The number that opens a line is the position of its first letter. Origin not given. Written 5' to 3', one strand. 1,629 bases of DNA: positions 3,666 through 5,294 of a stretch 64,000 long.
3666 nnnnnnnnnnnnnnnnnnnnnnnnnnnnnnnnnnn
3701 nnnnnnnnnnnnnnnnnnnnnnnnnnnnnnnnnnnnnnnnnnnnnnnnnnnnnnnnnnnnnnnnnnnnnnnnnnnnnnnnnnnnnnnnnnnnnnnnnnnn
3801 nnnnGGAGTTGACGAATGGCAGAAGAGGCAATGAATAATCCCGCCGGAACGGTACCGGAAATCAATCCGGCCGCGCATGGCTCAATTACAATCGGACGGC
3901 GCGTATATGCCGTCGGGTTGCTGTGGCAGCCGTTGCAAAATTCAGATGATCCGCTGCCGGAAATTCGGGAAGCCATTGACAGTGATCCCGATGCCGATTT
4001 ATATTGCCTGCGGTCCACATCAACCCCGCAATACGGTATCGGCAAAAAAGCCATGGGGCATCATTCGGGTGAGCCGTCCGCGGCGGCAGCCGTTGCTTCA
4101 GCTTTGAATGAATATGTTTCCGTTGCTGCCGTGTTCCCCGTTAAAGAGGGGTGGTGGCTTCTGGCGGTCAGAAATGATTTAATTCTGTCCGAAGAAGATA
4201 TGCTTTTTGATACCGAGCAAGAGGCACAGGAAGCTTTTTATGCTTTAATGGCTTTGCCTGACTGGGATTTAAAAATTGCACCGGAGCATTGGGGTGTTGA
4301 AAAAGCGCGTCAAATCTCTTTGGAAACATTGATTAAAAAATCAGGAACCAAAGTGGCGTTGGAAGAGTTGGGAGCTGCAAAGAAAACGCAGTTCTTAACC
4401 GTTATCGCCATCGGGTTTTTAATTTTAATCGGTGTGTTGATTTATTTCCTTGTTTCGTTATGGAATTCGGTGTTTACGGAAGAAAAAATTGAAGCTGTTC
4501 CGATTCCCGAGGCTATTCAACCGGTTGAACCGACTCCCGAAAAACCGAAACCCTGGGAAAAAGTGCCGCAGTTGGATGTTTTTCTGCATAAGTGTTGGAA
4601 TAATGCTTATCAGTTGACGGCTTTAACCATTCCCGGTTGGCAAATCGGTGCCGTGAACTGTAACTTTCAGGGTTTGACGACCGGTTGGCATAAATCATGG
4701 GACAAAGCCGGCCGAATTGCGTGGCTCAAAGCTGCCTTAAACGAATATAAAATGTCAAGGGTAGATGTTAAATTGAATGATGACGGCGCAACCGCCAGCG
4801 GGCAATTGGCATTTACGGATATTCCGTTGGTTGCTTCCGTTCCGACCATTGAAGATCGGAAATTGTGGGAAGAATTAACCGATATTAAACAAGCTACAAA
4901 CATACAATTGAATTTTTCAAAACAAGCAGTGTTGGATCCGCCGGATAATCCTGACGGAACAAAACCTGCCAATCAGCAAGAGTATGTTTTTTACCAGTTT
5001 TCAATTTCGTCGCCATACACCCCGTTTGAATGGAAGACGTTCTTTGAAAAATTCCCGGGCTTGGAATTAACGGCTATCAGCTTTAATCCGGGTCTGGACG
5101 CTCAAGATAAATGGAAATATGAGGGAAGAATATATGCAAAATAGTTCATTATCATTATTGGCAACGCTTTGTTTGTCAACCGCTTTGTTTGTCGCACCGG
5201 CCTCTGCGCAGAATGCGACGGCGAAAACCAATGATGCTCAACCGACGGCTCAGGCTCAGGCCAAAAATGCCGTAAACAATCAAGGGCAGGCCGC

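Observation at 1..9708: R64/PAPI-1-type type IVb pilus assembly operon in an alphaproteobacterium-like genome, without pilin or peptidase genes in cis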

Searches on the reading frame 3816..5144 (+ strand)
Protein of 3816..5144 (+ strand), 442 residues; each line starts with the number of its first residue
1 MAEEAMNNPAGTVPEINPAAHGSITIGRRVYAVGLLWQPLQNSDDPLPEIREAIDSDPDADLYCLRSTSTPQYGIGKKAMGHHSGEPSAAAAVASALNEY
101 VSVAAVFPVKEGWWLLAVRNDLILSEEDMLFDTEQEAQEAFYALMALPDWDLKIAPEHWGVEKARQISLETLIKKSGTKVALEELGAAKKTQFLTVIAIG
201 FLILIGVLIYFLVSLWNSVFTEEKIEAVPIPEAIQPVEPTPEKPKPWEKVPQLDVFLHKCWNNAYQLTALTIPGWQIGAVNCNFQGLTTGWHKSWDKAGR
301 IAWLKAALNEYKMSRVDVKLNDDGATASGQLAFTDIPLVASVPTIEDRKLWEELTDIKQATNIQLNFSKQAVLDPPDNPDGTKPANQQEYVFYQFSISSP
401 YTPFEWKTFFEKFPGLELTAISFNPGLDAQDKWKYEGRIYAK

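Call 3: search_protein_families(library=pfam, proteins=[window:3816-5144:+], max_evalue=0.1)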
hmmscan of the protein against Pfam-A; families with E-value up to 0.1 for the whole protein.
window:3816-5144:+ (442 aa): 1 family
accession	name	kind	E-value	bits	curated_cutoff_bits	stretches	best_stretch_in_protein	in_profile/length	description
PF06864.17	PAP_PilO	-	8.3e-29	101.1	26.7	1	32-441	2-419/419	Pilin accessory protein (PilO)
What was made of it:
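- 3816..5144 (+): g4: bitopic inner-membrane protein, PilO2/BfpC. PF06864, 8e-29 over the whole length (call 3).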

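Call 4: search_protein_families(library=ncbifam, proteins=[window:3816-5144:+], max_evalue=0.1)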
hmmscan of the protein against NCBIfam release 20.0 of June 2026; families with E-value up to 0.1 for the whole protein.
window:3816-5144:+ (442 aa): 0 families

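Call 13: find_encoding_contigs(protein=window:3816-5144:+, flank=10000, max_places=6)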
Protein window:3816-5144:+ (442 aa): 10 contigs read that carry it; 6 places shown.
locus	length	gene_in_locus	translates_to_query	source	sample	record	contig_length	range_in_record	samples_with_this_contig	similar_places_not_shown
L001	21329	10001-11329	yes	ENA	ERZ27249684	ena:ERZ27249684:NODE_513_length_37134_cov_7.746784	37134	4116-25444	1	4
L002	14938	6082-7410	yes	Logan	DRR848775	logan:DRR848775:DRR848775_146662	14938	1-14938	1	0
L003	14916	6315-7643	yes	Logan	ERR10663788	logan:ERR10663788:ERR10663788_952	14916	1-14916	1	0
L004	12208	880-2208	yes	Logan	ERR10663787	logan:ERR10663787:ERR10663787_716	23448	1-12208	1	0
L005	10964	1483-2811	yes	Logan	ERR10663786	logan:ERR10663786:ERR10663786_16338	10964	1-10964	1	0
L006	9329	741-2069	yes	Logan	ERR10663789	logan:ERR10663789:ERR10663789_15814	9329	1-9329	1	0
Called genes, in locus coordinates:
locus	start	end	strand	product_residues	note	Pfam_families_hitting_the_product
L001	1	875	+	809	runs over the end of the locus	PF00133:tRNA-synt_1, PF09334:tRNA-synt_1g, PF13603:tRNA-synt_1_2, PF00133:tRNA-synt_1, PF08264:Anticodon_1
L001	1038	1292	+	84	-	PF12637:TSCPD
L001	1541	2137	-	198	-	PF13302:Acetyltransf_3 (weak)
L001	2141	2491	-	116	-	-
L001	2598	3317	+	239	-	PF02384:N6_Mtase, PF06325:PrmA (weak), PF05175:MTS, PF13847:Methyltransf_31 (weak), PF13649:Methyltransf_25 (weak)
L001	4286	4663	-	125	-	PF00293:NUDIX (weak)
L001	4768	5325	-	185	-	PF02525:Flavodoxin_2, PF03358:FMN_red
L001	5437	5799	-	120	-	PF04956:TrbC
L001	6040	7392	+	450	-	-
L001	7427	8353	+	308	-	PF10671:TcpQ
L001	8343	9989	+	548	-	PF00263:Secretin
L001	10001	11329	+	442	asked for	PF06864:PAP_PilO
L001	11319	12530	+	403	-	-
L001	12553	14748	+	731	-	PF00437:T2SSE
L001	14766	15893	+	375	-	PF00482:T2SSF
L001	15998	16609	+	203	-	PF01914:MarC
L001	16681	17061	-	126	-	-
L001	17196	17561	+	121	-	PF03724:META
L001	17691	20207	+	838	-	PF02861:Clp_N, PF23569:NBD_SMAX1 (weak), PF00004:AAA, PF17871:AAA_lid_9, PF00004:AAA, PF07724:AAA_2, PF07728:AAA_5, PF10431:ClpB_D2-small, +7 more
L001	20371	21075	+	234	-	PF13637:Ank_4 (faint), PF00023:Ank (faint), PF13606:Ank_3 (faint), PF13857:Ank_5 (faint), PF12796:Ank_2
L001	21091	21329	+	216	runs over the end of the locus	PF13637:Ank_4 (faint), PF12796:Ank_2, PF13606:Ank_3 (faint), PF12796:Ank_2, PF13857:Ank_5 (weak), PF00023:Ank (weak)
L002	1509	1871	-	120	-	PF04956:TrbC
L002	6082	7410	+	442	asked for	PF06864:PAP_PilO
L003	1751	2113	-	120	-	PF04956:TrbC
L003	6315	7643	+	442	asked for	PF06864:PAP_PilO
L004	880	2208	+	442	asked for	PF06864:PAP_PilO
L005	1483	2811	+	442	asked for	PF06864:PAP_PilO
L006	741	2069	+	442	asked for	PF06864:PAP_PilO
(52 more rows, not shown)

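Call 17: find_homologous_proteins(query=window:3816-5144:+, max_evalue=0.001)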
Query window:3816-5144:+ (442 aa): 213 proteins with E <= 0.001 among 8000 candidates; the best 120 are listed.
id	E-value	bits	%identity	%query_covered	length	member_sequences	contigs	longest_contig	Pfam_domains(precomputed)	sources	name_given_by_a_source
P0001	4.9e-292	986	96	100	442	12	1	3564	PF06864.18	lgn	-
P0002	6.4e-279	943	91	100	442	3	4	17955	PF06864.18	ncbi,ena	-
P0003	2.6e-267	905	88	100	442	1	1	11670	PF06864.18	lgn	-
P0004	2.9e-264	895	86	100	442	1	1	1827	PF06864.18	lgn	-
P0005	4.0e-238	809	78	99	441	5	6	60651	PF06864.18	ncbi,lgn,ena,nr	ncbi:MAG: type 4b pilus protein PilO2 [Alphaproteobacteria bacterium]|nr:type 4b pilus protein PilO2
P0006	6.7e-226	768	73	100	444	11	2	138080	PF06864.18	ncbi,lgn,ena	-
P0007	1.1e-225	768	74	99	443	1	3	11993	PF06864.18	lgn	-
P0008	3.4e-224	763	73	100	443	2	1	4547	PF06864.18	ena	-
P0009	4.6e-220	749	74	95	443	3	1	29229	PF06864.18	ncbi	-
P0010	3.0e-216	737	69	100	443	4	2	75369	PF06864.18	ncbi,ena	-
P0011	9.6e-215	732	72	95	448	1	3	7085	PF06864.18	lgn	-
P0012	1.6e-214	731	70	100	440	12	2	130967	PF06864.18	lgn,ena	-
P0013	1.7e-212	724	70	99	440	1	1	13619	PF06864.18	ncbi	-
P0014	1.5e-202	691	65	99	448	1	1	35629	PF06864.18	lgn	-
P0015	2.0e-199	681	79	82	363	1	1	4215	PF06864.18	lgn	-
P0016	7.8e-186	636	60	99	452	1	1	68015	PF06864.18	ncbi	-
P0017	7.7e-184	630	61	95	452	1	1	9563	PF06864.18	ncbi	-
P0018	4.5e-183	627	62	95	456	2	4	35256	PF06864.18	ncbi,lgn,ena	-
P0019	4.7e-179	614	61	95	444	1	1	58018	PF06864.18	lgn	-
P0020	2.1e-178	612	59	98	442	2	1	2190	PF06864.18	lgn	-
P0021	8.1e-178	610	61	95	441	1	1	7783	PF06864.18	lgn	-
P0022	1.8e-177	609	61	96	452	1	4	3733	PF06864.18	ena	-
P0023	2.7e-176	605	60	97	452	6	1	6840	PF06864.18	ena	-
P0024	3.2e-176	605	61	95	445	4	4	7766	PF06864.18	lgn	-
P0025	6.3e-176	604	59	96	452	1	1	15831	PF06864.18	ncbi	-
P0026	1.0e-175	603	59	97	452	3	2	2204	PF06864.18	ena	-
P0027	1.3e-175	603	58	95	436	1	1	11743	PF06864.18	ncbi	-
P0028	2.7e-175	602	60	95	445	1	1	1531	PF06864.18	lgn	-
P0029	1.2e-174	599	58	100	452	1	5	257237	PF06864.18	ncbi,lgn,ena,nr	ncbi:MAG: type 4b pilus protein PilO2 [Alphaproteobacteria bacterium]|nr:type 4b pilus protein PilO2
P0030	1.8e-174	599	59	95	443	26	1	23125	PF06864.18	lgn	-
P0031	2.8e-173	595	57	100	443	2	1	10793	PF06864.18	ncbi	ncbi:MAG: type 4b pilus protein PilO2 [Alphaproteobacteria bacterium]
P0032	3.7e-173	595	58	96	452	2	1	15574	PF06864.18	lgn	-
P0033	5.8e-173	594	59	96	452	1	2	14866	PF06864.18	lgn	-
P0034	1.1e-172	593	57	100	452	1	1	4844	PF06864.18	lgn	-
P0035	3.0e-172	592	59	96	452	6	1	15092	PF06864.18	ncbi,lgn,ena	-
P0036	3.2e-172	591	58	95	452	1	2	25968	PF06864.18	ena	-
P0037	1.5e-171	589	59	96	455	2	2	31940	PF06864.18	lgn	-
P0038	3.0e-170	585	59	95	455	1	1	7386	PF06864.18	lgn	-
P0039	1.6e-169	583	58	97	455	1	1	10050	PF06864.18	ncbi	-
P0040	3.2e-169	582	56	100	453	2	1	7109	PF06864.18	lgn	-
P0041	9.4e-169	580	57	96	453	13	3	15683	PF06864.18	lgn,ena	-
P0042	1.5e-168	579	58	95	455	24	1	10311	PF06864.18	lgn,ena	-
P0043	8.6e-168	577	59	95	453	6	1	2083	PF06864.18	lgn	-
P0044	2.0e-167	576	57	95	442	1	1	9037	PF06864.18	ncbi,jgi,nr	ncbi:MAG: type 4b pilus protein PilO2 [Lactobacillales bacterium]|jgi:hypothetical protein|nr:type 4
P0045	3.1e-167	575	56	100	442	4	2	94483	PF06864.18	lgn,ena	-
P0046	3.7e-167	575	57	95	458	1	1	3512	PF06864.18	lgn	-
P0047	9.9e-167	573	58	96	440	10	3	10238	PF06864.18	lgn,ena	-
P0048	2.1e-166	572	57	96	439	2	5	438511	PF06864.18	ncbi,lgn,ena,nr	ncbi:MAG: type 4b pilus protein PilO2 [Alphaproteobacteria bacterium]|nr:type 4b pilus protein PilO2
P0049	2.2e-166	572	56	99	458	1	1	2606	PF06864.18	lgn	-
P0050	2.8e-166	572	55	100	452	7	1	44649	PF06864.18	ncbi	-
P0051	5.9e-166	571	57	96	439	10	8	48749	PF06864.18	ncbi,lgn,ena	-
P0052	7.0e-166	571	55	96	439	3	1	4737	PF06864.18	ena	-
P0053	7.2e-166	571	55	100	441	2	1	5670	PF06864.18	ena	-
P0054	8.1e-166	570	57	99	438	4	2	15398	PF06864.18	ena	-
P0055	1.8e-165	569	59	95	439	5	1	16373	PF06864.18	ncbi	-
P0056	3.0e-165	568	57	96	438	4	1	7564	PF06864.18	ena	-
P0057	7.2e-165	567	55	95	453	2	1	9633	PF06864.18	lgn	-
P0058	9.8e-165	567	58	95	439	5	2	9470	PF06864.18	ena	-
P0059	1.1e-164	567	56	96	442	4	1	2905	PF06864.18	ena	-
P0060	1.2e-164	566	56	96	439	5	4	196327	PF06864.18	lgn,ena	-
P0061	1.6e-164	566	56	98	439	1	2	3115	PF06864.18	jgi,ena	jgi:hypothetical protein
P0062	1.9e-164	566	58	95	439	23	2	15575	PF06864.18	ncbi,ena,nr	ncbi:MAG: type 4b pilus protein PilO2 [Alphaproteobacteria bacterium]|nr:type 4b pilus protein PilO2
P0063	2.3e-164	566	58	95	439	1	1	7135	PF06864.18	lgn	-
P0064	3.2e-164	565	58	95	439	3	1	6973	PF06864.18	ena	-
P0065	1.4e-163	563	56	96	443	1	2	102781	PF06864.18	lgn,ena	-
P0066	3.1e-163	562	57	96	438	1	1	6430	PF06864.18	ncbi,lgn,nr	ncbi:MAG: type 4b pilus protein PilO2 [Pseudomonadota bacterium]|nr:type 4b pilus protein PilO2 [Pse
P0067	3.7e-163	562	57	93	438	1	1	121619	PF06864.18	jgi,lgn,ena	-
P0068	1.6e-162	559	57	96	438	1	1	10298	PF06864.18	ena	-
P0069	3.4e-162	558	55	96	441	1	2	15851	PF06864.18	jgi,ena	-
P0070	1.3e-161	557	55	95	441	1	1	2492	PF06864.18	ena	-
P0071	1.7e-161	556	57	95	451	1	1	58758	PF06864.18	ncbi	-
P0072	2.1e-161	556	56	95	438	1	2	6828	PF06864.18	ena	-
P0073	2.1e-161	556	56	96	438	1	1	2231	PF06864.18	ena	-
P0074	4.2e-161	555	55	95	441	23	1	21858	PF06864.18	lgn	-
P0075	4.2e-161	555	55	96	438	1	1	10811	PF06864.18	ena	-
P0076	5.4e-161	554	56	96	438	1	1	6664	PF06864.18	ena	-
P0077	1.0e-160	554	55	97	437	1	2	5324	PF06864.18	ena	-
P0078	1.4e-160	553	55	96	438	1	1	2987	PF06864.18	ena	-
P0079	1.5e-160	553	55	93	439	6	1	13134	PF06864.18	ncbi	-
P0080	1.6e-160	553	56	96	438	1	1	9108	PF06864.18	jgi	-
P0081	1.9e-160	553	56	95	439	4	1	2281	PF06864.18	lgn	-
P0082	3.2e-160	552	55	95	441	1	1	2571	PF06864.18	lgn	-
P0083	2.0e-159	549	54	96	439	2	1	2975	PF06864.18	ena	-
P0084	5.9e-159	548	54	96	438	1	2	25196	PF06864.18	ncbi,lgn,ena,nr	ncbi:MAG: type 4b pilus protein PilO2 [Alphaproteobacteria bacterium]|nr:type 4b pilus protein PilO2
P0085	7.9e-159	547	55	95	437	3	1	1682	PF06864.18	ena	-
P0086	1.2e-158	547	54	96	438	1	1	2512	PF06864.18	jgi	-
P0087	2.5e-158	546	54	96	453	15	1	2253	PF06864.18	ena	-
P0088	2.7e-158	546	53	95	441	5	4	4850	PF06864.18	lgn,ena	-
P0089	3.4e-158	545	52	99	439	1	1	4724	PF06864.18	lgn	-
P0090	5.4e-158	545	53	100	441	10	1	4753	PF06864.18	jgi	-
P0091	2.6e-157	542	53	99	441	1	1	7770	PF06864.18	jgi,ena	-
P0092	3.4e-156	539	53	95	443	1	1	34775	PF06864.18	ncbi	-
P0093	1.0e-155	537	53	96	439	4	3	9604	PF06864.18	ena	-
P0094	4.6e-153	528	51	96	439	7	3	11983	PF06864.18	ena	-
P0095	5.2e-153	528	52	95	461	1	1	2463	PF06864.18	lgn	-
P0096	8.9e-150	517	54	95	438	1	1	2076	PF06864.18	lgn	-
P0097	5.8e-149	515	52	95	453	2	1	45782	PF06864.18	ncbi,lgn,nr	ncbi:MAG: type 4b pilus protein PilO2 [Alphaproteobacteria bacterium]|nr:type 4b pilus protein PilO2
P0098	7.1e-148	511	50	99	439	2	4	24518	PF06864.18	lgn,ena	-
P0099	1.2e-147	511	52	98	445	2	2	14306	PF06864.18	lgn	-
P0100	2.3e-147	510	54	89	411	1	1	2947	PF06864.18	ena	-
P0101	3.8e-146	506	49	100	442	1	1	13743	PF06864.18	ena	-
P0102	6.0e-145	502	49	100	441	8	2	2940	PF06864.18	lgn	-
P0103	3.1e-144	499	48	100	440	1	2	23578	PF06864.18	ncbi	-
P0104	5.3e-144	498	49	100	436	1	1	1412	PF06864.18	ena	-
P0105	1.2e-143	497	48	100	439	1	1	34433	PF06864.18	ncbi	-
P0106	1.2e-142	494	49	98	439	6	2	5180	PF06864.18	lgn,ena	-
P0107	3.0e-142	493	49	97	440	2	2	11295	PF06864.18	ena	-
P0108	4.6e-142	492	50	96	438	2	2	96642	PF06864.18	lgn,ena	-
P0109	5.0e-142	492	51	99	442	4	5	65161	PF06864.18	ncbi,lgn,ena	-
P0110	5.5e-142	492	49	100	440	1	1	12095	PF06864.18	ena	-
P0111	1.0e-140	488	49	97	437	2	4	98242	PF06864.18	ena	-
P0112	8.5e-140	485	47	97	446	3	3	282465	PF06864.18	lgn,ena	-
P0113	2.8e-139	483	48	97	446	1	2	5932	PF06864.18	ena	-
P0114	6.0e-139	482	47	100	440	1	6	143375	PF06864.18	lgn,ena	-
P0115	6.4e-139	482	48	97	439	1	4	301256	PF06864.18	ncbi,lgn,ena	-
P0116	6.7e-138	478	46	97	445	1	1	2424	PF06864.18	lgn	-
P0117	6.8e-138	478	48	97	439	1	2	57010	PF06864.18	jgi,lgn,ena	-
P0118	1.3e-137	477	48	96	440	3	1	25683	PF06864.18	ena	-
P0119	2.0e-137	477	47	97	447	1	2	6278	PF06864.18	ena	-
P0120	2.5e-137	476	47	100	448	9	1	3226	PF06864.18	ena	-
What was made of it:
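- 3816..5144 (+): Homologs are named 'type 4b pilus protein PilO2' by NCBI (call 17).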

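Call 19: find_related_loci(query=A1, collection=genome_contigs, flank=10000)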
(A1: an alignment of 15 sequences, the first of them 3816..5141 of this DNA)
Query A1 (442 aa) in genome_contigs; peptide patterns used: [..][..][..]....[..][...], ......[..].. (x = any residue, [..] = any of these).
373 stretches matched a pattern; 58 encode a relative of the query (tblastn E <= 1e-3); 57 distinct loci.
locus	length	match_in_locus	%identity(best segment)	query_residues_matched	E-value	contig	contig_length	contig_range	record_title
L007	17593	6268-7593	97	1-442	0e+0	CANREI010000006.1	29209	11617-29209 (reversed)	MAG: uncultured Alphaproteobacteria bacterium isolate Lapin-024__bin64 genome assembly, contig: Lapin-024__NODE_2046_len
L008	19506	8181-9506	94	1-442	0e+0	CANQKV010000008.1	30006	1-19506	MAG: uncultured Alphaproteobacteria bacterium isolate Lapin-026__bin93 genome assembly, contig: Lapin-026__NODE_1660_len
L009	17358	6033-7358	91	1-442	0e+0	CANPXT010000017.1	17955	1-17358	MAG: uncultured Alphaproteobacteria bacterium isolate Lapin-005__bin43 genome assembly, contig: Lapin-005__NODE_4144_len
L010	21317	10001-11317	78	4-442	0e+0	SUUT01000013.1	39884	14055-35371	MAG: Alphaproteobacteria bacterium isolate SIG53 NODE_21914_length_39884_cov_11.568780, whole genome shotgun sequence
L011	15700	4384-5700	78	4-442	0e+0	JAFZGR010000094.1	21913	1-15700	MAG: Alphaproteobacteria bacterium isolate RGIG7750 Water_buffalos_Rectum-5__c246685, whole genome shotgun sequence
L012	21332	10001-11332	75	1-442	0e+0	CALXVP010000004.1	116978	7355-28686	MAG: uncultured Alphaproteobacteria bacterium isolate BRZ_DT__bin56 genome assembly, contig: BRZ_DT__NODE_109_length_116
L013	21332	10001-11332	74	1-442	0e+0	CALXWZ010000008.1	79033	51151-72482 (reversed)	MAG: uncultured Alphaproteobacteria bacterium isolate BRZ_CI__bin89 genome assembly, contig: BRZ_CI__NODE_541_length_790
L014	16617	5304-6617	70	2-442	0e+0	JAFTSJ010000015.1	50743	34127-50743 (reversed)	MAG: Alphaproteobacteria bacterium isolate RGIG4106 Roe_deer_Cecum.Co__c634611, whole genome shotgun sequence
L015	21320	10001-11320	70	1-442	0e+0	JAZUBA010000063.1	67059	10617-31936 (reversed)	MAG: Alphaproteobacteria bacterium isolate T1900045318_YK20190007.MAGScoT_cleanbin_000005 SGB_6327_k141_101309, whole ge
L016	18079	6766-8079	69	2-442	0e+0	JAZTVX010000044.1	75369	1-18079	MAG: Alphaproteobacteria bacterium isolate T1900045336_YK20190025.MAGScoT_cleanbin_000012 SGB_6600_k141_640442, whole ge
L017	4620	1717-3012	62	10-442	4e-180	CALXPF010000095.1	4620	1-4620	MAG: uncultured Alphaproteobacteria bacterium isolate BRZ_FB__bin41 genome assembly, contig: BRZ_FB__NODE_25331_length_4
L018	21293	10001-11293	61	19-442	2e-171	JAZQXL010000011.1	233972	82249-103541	MAG: Alphaproteobacteria bacterium isolate T1900045162_TC20190156.MAGScoT_cleanbin_000005 SGB_5084_k141_2020366, whole g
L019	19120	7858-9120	59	22-442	1e-170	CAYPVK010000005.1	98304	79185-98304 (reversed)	MAG TPA_asm: uncultured Lactobacillales bacterium isolate SRP313737_co1_115 genome assembly, contig: NODE_349_length_983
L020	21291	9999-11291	60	19-442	1e-169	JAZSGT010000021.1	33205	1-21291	MAG: Alphaproteobacteria bacterium isolate T1900044577_TS20190043.MAGScoT_cleanbin_000024 SGB_515_k141_227834, whole gen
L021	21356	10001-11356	58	1-442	1e-169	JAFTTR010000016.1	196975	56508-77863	MAG: Alphaproteobacteria bacterium isolate RGIG4140 Roe_deer_Colon-1__c373438, whole genome shotgun sequence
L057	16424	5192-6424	39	23-442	8e-99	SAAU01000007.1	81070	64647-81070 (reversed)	MAG: Alphaproteobacteria bacterium isolate INTA.CYC.063 contig-100_166, whole genome shotgun sequence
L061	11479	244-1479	36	23-442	2e-78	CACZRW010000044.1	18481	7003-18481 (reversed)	MAG: uncultured proteobacterium isolate RUG12900 genome assembly, contig: RUG12900_asm_44, whole genome shotgun sequence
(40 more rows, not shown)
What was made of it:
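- Habitat: all related genomes come from animal or human gut metagenomes (call 19).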
